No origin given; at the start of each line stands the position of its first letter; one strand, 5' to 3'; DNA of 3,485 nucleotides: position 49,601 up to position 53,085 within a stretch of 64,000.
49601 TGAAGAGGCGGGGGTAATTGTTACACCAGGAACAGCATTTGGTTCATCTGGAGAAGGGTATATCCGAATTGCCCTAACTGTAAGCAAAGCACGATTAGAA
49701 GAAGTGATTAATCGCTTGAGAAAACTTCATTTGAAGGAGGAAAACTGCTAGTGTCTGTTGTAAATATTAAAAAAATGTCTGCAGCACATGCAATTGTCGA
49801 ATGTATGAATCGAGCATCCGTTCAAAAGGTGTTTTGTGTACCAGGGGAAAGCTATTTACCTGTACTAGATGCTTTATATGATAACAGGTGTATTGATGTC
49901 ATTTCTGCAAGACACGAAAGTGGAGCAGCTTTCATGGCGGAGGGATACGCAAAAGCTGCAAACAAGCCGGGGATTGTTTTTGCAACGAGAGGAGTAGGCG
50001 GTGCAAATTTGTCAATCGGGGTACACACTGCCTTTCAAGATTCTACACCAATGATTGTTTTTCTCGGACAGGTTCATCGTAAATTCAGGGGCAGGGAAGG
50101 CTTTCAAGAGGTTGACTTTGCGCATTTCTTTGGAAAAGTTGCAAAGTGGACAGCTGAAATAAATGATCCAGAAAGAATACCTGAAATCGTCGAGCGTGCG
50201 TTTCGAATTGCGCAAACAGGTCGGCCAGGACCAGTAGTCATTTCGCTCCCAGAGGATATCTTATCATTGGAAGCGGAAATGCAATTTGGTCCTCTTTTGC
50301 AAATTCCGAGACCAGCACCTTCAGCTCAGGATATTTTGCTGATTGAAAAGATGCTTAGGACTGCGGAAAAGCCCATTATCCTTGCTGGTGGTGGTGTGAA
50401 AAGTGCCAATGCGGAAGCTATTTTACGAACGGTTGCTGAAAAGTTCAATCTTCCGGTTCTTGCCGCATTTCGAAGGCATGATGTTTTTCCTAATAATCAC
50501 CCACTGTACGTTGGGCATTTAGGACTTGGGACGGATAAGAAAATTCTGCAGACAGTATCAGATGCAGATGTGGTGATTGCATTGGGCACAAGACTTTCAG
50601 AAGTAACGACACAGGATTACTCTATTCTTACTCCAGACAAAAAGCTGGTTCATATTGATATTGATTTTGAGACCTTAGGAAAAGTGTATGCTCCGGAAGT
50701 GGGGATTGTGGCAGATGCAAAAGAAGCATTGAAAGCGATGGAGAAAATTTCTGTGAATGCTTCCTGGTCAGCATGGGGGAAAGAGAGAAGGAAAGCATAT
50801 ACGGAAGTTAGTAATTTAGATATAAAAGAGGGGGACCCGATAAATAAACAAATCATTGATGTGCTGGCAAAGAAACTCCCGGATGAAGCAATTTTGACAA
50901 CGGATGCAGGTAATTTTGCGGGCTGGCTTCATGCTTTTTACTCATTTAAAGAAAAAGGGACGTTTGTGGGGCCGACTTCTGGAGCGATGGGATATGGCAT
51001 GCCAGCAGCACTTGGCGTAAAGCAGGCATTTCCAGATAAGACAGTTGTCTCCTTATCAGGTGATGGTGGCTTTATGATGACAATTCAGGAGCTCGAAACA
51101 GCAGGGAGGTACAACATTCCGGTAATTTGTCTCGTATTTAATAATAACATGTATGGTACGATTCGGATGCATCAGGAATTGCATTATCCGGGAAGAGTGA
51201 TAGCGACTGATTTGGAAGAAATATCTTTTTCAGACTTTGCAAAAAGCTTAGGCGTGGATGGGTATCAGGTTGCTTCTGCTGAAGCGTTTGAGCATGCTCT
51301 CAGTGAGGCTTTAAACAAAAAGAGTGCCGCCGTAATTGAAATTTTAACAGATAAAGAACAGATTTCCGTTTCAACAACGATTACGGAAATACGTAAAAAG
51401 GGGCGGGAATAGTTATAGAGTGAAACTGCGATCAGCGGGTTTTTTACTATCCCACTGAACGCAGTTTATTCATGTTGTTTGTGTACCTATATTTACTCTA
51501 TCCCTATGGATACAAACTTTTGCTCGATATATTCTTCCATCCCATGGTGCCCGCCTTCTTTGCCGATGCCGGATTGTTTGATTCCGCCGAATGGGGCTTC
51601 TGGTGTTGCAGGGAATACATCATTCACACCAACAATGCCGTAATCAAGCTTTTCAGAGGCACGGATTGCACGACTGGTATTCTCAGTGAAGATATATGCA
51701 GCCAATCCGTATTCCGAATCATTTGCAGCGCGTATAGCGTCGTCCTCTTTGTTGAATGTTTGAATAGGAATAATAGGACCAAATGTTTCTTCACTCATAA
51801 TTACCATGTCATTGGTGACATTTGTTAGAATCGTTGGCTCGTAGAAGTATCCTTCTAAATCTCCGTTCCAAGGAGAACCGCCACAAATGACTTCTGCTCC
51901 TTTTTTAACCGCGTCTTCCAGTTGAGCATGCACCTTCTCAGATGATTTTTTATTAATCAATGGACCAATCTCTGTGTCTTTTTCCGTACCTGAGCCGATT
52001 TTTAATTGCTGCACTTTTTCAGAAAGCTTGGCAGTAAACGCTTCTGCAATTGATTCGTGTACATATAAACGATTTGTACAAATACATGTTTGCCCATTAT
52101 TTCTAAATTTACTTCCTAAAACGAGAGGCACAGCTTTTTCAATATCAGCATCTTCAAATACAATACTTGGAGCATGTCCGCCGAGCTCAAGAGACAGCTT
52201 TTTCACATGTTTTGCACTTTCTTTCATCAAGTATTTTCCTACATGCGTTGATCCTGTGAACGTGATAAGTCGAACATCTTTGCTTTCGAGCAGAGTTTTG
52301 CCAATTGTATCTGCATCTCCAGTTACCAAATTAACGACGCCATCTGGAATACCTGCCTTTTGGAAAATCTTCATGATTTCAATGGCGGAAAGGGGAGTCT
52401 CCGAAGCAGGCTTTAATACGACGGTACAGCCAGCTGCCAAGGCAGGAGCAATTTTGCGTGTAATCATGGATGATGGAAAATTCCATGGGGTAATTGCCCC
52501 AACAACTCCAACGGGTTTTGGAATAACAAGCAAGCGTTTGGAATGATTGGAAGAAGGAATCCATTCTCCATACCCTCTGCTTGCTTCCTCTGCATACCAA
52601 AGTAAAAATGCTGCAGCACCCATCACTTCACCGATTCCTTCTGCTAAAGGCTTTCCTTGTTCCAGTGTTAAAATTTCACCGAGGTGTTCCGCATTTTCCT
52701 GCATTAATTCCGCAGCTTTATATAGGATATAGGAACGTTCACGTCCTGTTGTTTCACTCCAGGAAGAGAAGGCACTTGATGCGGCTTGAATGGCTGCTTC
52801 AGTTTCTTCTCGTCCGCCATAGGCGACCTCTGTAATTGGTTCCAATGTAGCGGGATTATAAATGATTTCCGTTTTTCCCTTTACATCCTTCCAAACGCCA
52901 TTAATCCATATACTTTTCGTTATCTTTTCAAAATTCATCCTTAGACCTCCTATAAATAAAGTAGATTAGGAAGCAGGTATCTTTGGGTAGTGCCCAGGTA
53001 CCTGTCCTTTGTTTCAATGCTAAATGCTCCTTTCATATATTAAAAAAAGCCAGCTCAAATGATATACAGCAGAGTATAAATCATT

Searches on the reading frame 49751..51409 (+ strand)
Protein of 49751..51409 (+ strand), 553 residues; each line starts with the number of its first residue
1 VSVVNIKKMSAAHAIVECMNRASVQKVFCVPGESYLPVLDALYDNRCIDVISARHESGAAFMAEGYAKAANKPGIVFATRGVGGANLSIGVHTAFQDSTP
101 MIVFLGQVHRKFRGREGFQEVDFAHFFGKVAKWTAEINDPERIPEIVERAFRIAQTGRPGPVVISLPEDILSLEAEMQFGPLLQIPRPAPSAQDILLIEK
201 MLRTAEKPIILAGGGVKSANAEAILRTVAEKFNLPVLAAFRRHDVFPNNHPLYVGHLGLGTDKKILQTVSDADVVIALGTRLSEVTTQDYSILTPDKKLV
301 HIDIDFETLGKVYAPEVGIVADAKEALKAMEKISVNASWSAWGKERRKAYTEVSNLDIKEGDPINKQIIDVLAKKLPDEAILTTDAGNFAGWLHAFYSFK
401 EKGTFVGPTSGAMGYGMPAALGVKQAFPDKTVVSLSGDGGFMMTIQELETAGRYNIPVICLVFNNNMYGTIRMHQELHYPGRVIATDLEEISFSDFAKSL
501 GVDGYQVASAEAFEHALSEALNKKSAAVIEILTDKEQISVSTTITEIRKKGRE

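Call 21: search_protein_families(library=ncbifam, proteins=[window:49751-51409:+], max_evalue=0.00001)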
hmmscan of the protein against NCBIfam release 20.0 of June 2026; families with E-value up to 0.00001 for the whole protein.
window:49751-51409:+ (553 aa): 56 families (the best 25 are shown)
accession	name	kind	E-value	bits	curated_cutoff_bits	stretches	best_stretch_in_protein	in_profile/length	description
NF006052.0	PRK08199.1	subfamily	2.7e-228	758.9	539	1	7-552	6-556/559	thiamine pyrophosphate protein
TIGR00118.1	acolac_lg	equivalog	4e-130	434.9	538.35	1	9-537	1-538/557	biosynthetic-type acetolactate synthase large subunit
NF004919.0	PRK06276.1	equivalog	3.6e-122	408.6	866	1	9-538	1-543/582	acetolactate synthase large subunit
NF004710.0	PRK06048.1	equivalog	7.2e-122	407.7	976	1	5-537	4-541/561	acetolactate synthase large subunit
NF006524.0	PRK08978.1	equivalog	3.7e-112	375.4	738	1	9-536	1-527/548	acetolactate synthase 2 catalytic subunit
NF006187.0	PRK08322.1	equivalog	5.3e-110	368.4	509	1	9-535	2-530/548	acetolactate synthase large subunit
NF006122.0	PRK08266.1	subfamily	4.9e-108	362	571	1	7-539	2-531/543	hypothetical protein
NF005713.0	PRK07525.1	subfamily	9.2e-107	357.8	620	2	6-336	3-334/592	sulfoacetaldehyde acetyltransferase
NF005824.0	PRK07710.1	equivalog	8.3e-106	354.6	976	1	6-534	14-549/573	acetolactate synthase large subunit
NF006319.0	PRK08527.1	equivalog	1.7e-104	350.3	905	1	6-535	1-540/565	acetolactate synthase large subunit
NF006016.1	PRK08155.1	equivalog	2.3e-104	349.8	870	1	8-537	2-536/554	acetolactate synthase large subunit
NF005228.0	PRK06725.1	equivalog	2.8e-104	349.4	991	1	4-536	11-548/571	acetolactate synthase large subunit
NF005584.0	PRK07282.1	equivalog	1.9e-103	347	970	1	9-537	10-545/566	acetolactate synthase large subunit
NF005039.0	PRK06456.1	equivalog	6.9e-103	345.1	868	1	10-542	3-553/572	acetolactate synthase large subunit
NF005860.0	PRK07789.1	equivalog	3.8e-101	339.3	881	1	4-529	29-573/615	acetolactate synthase large subunit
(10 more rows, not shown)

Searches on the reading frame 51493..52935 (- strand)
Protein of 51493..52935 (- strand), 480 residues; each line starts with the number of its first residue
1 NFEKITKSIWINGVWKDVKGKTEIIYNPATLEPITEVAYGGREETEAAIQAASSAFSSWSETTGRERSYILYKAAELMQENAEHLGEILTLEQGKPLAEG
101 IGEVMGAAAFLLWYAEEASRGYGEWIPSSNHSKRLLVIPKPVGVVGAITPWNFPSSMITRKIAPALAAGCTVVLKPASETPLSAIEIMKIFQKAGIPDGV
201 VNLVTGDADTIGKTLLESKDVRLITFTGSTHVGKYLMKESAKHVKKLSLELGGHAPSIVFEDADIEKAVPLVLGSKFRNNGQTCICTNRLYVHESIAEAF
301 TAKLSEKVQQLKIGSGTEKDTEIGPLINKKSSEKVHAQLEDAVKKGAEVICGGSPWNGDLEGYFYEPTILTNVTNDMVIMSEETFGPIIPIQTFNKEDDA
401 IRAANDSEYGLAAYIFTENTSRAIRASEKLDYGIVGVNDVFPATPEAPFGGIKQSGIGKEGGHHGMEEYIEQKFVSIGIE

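Call 21: search_protein_families(library=ncbifam, proteins=[window:51493-52935:-], max_evalue=0.00001)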
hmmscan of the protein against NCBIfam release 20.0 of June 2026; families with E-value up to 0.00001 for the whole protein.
window:51493-52935:- (480 aa): 45 families (the best 25 are shown)
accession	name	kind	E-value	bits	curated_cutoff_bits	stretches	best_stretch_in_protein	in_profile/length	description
TIGR01780.1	SSADH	subfamily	5.5e-187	622.1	646.35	1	25-473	1-448/448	succinate-semialdehyde dehydrogenase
NF008415.0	PRK11241.1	equivalog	5.9e-169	562.8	828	1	8-479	12-482/482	NADP-dependent succinate-semialdehyde dehydrogenase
NF010000.0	PRK13473.1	subfamily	4.3e-136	454.3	615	1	7-477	3-472/475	aminobutyraldehyde dehydrogenase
TIGR01804.1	BADH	equivalog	5.2e-136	453.8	668.6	1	11-473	2-467/467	betaine-aldehyde dehydrogenase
TIGR02299.1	HpaE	equivalog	7.1e-133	443.7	638.35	1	11-478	5-477/488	5-carboxymethyl-2-hydroxymuconate semialdehyde dehydrogenase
NF007497.0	PRK10090.1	equivalog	9.7e-129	430.2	500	1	6-476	6-476/480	aldehyde dehydrogenase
NF040648.1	lactal_redase_Meth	equivalog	5.9e-127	424.5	650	1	10-477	2-462/463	lactaldehyde dehydrogenase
NF040792.1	glyc_ald_dh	equivalog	2.2e-126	422.7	760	1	9-477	3-473/488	D-glyceraldehyde dehydrogenase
NF006916.0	PRK09407.1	equivalog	4.2e-125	418.3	521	1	19-475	32-490/526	succinic semialdehyde dehydrogenase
NF042993.1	AlphKGSA_gudD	equivalog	9.7e-125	417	770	1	9-476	6-479/481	alpha-ketoglutaric semialdehyde dehydrogenase GucD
NF009725.0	PRK13252.1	equivalog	1.5e-123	412.8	593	1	6-479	6-481/488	betaine-aldehyde dehydrogenase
NF045735.1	PaDhStyDPseudo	equivalog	1.2e-119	400.1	850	1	6-477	2-481/483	phenylacetaldehyde dehydrogenase StyD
NF052305.1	DioxValDhHalo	equivalog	5.1e-115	385.1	750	1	8-475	6-479/483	2,5-dioxovalerate dehydrogenase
NF045736.1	PaDhStyDRhodo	equivalog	1.2e-111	373.6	800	1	7-477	3-477/479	phenylacetaldehyde dehydrogenase StyD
TIGR03216.1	OH_muco_semi_DH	equivalog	1.3e-111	373.6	693.25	1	10-477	4-479/481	2-hydroxymuconic semialdehyde dehydrogenase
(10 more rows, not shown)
